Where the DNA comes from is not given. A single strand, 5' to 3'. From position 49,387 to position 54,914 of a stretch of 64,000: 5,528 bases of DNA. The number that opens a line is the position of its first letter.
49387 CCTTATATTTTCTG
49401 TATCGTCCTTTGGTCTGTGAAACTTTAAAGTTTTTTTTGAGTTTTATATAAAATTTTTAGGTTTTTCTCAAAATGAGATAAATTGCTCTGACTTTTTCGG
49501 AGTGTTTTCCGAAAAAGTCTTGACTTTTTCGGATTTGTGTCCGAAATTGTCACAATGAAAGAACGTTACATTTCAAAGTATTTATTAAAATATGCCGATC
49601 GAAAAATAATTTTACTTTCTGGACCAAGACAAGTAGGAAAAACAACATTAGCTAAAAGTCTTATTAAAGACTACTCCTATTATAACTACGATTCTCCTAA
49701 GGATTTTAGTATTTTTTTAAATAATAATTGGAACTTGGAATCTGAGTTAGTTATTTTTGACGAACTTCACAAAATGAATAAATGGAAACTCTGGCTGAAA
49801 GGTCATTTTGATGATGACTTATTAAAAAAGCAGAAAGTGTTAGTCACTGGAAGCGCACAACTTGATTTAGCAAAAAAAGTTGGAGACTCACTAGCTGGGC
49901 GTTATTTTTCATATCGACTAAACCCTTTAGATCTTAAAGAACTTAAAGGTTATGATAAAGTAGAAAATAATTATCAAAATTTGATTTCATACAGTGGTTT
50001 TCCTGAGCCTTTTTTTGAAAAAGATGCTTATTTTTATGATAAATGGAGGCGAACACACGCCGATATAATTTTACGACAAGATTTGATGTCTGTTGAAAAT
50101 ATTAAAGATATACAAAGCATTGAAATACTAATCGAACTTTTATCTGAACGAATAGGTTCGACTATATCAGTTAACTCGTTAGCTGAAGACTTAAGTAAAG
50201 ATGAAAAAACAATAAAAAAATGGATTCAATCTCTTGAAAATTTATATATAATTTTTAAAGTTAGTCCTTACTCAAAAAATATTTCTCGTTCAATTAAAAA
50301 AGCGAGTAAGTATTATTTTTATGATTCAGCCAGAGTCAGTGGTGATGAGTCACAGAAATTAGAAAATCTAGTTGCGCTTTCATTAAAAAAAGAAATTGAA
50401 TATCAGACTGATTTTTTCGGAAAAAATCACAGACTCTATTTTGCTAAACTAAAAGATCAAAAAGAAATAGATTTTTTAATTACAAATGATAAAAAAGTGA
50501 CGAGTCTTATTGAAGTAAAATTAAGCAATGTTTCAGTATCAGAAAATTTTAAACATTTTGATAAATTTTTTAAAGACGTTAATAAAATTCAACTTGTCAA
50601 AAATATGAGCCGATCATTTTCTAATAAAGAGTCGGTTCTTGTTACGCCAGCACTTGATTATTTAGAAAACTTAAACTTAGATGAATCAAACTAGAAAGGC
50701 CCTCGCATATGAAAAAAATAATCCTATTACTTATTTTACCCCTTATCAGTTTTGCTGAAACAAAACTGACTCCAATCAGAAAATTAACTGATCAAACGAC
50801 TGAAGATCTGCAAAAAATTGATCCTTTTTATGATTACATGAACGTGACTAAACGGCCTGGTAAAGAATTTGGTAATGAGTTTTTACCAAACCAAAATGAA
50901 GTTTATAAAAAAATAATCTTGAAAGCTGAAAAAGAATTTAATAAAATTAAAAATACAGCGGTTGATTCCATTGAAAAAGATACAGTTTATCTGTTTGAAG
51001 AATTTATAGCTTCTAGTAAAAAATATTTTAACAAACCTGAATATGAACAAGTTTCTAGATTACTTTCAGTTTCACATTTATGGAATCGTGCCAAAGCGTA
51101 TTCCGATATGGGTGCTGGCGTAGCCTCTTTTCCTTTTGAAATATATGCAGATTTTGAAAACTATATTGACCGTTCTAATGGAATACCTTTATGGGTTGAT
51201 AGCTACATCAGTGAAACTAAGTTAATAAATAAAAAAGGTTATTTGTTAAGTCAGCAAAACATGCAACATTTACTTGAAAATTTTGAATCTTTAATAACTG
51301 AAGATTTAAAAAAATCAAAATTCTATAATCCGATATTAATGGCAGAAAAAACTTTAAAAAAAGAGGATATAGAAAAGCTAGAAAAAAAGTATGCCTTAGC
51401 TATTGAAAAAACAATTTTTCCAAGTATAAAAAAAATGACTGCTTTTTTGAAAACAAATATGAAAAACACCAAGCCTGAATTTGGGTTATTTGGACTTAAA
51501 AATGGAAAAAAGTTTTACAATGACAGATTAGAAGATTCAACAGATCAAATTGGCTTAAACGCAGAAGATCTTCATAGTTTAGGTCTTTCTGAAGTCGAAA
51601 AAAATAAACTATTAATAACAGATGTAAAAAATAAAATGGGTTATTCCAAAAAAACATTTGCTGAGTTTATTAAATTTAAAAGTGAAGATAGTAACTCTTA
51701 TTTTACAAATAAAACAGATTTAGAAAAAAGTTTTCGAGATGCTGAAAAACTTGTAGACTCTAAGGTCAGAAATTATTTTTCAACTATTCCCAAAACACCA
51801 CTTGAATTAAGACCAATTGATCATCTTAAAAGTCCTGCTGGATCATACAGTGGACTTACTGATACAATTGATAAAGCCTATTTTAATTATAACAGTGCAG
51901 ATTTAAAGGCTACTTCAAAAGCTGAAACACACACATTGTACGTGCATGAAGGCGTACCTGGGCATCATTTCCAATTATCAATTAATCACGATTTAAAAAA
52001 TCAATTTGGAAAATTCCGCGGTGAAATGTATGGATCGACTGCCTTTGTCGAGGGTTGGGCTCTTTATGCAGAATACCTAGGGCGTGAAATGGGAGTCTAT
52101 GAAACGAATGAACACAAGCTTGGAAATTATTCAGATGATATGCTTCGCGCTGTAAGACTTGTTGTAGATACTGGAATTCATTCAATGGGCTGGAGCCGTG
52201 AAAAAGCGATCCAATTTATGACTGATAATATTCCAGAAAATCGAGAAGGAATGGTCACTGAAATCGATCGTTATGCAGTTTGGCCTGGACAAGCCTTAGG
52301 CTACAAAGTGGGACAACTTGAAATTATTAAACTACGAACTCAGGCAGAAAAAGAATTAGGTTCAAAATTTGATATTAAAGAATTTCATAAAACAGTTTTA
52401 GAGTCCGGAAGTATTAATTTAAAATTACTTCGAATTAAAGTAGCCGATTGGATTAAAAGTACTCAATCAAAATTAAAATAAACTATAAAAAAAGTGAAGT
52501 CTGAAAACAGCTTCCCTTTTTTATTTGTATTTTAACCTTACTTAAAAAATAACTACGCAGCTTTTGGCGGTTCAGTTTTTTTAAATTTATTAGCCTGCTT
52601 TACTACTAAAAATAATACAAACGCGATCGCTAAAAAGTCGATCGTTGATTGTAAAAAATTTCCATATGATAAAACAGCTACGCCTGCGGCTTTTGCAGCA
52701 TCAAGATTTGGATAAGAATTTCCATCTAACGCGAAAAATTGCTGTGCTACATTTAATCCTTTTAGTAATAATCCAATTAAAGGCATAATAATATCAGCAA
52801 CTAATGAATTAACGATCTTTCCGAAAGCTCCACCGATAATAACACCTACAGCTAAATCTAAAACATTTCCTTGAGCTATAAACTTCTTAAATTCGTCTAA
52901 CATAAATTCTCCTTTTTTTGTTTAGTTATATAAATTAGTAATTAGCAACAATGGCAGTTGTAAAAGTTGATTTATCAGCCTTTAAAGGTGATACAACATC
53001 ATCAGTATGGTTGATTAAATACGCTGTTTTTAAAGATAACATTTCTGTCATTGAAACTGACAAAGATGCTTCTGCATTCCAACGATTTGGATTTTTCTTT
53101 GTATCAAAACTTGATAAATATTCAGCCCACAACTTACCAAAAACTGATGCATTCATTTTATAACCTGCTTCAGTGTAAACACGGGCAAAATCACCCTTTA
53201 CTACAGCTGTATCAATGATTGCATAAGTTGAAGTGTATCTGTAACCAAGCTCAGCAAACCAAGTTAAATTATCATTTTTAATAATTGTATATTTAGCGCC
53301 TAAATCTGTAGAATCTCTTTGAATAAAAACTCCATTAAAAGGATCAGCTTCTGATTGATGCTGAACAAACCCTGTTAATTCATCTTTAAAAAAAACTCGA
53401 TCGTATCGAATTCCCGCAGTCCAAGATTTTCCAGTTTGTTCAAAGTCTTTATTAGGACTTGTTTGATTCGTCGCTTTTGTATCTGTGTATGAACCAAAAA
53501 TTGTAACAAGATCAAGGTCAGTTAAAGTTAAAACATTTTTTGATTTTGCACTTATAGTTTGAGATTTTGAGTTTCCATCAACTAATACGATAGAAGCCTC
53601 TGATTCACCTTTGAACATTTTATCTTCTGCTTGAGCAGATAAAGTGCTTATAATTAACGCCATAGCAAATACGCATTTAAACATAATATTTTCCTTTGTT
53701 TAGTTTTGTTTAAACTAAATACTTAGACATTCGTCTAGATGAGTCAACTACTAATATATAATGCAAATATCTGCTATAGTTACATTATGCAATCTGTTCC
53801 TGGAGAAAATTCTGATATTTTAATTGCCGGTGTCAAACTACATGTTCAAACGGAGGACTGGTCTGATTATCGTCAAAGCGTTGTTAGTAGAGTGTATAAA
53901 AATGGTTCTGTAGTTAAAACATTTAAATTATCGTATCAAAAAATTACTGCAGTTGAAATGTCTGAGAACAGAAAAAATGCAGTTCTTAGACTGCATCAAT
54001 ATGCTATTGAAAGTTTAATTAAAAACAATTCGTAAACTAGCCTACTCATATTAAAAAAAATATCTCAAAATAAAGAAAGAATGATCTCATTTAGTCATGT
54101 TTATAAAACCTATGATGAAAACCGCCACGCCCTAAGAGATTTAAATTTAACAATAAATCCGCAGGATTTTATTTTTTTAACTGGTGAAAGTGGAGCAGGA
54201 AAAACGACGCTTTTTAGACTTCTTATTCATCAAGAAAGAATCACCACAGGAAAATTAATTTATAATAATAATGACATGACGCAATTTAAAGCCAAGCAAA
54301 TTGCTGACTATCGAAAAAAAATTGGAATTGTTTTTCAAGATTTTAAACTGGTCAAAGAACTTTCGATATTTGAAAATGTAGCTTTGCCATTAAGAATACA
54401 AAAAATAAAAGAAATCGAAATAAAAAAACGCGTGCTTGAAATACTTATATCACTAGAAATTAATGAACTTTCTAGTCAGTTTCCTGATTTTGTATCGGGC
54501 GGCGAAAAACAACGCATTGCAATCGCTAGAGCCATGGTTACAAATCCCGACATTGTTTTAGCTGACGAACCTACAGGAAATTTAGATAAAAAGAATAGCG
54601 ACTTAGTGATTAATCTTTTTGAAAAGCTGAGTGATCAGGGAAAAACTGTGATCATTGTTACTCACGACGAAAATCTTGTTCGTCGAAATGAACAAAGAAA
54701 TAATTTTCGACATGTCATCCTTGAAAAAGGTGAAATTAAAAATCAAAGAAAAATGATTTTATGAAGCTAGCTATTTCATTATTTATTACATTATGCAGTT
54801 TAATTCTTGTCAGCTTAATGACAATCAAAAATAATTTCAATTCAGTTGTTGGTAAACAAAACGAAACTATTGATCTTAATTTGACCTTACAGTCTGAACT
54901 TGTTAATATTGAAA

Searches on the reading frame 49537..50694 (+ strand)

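Call 52: search_protein_families(library=pfam, proteins=[window:49537-50694:+], max_evalue=0.001)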
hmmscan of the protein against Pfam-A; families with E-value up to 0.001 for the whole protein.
window:49537-50694:+ (385 aa): 5 families
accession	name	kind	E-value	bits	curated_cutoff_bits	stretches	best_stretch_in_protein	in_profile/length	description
PF13173.12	AAA_14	-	2.1e-26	92.9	27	1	22-136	2-128/129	AAA domain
PF13635.12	DUF4143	-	2.9e-25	89.3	28.1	1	181-330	2-160/160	Domain of unknown function (DUF4143)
PF20720.3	nSTAND3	-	0.00021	21.5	27.2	1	18-75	13-72/155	Novel STAND NTPase 3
PF00931.28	NB-ARC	-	0.00035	20.4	23.5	0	12-47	8-43/248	NB-ARC domain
PF24579.1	PDDEXK_14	-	0.00074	20.2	25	0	295-378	24-101/140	Phage putative PDDEXK endonuclease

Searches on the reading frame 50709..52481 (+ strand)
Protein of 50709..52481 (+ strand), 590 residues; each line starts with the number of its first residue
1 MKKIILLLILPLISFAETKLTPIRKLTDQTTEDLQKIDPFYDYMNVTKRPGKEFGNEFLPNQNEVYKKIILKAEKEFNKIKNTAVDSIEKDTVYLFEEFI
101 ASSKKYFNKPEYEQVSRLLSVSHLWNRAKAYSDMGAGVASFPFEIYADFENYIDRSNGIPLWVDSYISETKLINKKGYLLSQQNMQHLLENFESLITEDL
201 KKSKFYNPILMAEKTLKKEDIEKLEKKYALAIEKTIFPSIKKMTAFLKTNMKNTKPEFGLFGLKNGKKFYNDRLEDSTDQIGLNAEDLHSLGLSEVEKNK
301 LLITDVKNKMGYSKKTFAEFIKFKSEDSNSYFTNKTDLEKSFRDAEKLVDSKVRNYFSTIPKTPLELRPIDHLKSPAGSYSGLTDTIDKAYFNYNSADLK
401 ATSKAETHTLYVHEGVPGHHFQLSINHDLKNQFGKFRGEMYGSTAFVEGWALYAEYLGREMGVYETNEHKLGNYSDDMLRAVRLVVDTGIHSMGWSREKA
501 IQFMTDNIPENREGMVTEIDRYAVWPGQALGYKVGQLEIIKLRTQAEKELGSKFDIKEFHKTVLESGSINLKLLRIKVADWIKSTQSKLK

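Call 52: search_protein_families(library=pfam, proteins=[window:50709-52481:+], max_evalue=0.001)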
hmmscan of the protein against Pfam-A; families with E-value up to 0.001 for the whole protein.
window:50709-52481:+ (590 aa): 1 family
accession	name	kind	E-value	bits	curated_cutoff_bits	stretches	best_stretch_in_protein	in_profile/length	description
PF05960.17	DUF885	-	1.9e-112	378.1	32.4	1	76-577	37-531/532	Bacterial protein of unknown function (DUF885)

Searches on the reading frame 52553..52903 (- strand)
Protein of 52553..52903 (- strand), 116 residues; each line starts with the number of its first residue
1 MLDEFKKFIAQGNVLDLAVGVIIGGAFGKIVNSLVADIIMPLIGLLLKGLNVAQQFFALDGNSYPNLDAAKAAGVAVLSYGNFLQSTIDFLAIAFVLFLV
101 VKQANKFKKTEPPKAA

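Call 52: search_protein_families(library=pfam, proteins=[window:52553-52903:-], max_evalue=0.001)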
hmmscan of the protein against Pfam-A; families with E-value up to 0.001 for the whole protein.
window:52553-52903:- (116 aa): 1 family
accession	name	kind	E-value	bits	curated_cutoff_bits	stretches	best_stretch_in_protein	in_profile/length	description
PF01741.23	MscL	-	2.7e-38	131.5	27.4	1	1-113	1-104/123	Large-conductance mechanosensitive channel, MscL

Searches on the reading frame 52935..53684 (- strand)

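Call 52: search_protein_families(library=pfam, proteins=[window:52935-53684:-], max_evalue=0.001)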
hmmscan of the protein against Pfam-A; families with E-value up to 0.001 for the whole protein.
window:52935-53684:- (249 aa): 1 family
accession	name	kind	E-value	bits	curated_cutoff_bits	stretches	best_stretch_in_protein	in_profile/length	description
PF04338.18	DUF481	-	2.6e-18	67.2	21.1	1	29-246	2-207/210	Protein of unknown function, DUF481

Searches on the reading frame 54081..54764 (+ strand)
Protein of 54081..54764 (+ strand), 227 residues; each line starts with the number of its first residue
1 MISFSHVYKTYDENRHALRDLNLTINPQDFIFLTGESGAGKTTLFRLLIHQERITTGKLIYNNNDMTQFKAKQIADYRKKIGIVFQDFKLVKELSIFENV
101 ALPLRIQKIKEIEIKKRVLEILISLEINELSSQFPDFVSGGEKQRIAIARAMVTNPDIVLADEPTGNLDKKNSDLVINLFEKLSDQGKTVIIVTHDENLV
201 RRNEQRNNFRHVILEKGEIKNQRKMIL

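Call 52: search_protein_families(library=pfam, proteins=[window:54081-54764:+], max_evalue=0.001)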
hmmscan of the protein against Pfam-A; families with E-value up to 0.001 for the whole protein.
window:54081-54764:+ (227 aa): 10 families
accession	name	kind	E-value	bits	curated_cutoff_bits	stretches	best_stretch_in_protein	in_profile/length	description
PF00005.33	ABC_tran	-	4.9e-34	118.3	25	1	18-165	1-136/137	ABC transporter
PF02463.25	SMC_N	-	2.7e-06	27.4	40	1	50-205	93-207/220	RecF/RecN/SMC N terminal domain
PF13304.12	AAA_21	-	3.5e-06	27.7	27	0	96-200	180-303/304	AAA domain, putative AbiEii toxin, Type IV TA system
PF13238.12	AAA_18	-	6.1e-06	27.1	29.4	0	31-71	1-43/128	AAA domain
PF13401.12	AAA_22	-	1.7e-05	25.6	27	1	28-56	5-36/130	AAA domain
PF20720.3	nSTAND3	-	3.9e-05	23.8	27.2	1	24-88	13-74/155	Novel STAND NTPase 3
PF03266.21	NTPase_1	-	7.8e-05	23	23.9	0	31-49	2-20/168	NTPase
PF02367.23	TsaE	-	0.00019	21.8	26.6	1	13-54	6-47/128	Threonylcarbamoyl adenosine biosynthesis protein TsaE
PF03193.22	RsgA_GTPase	-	0.00024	21.4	30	1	7-59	86-137/174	RsgA GTPase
PF13671.12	AAA_33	-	0.00025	21.8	27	0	153-209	67-121/143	AAA domain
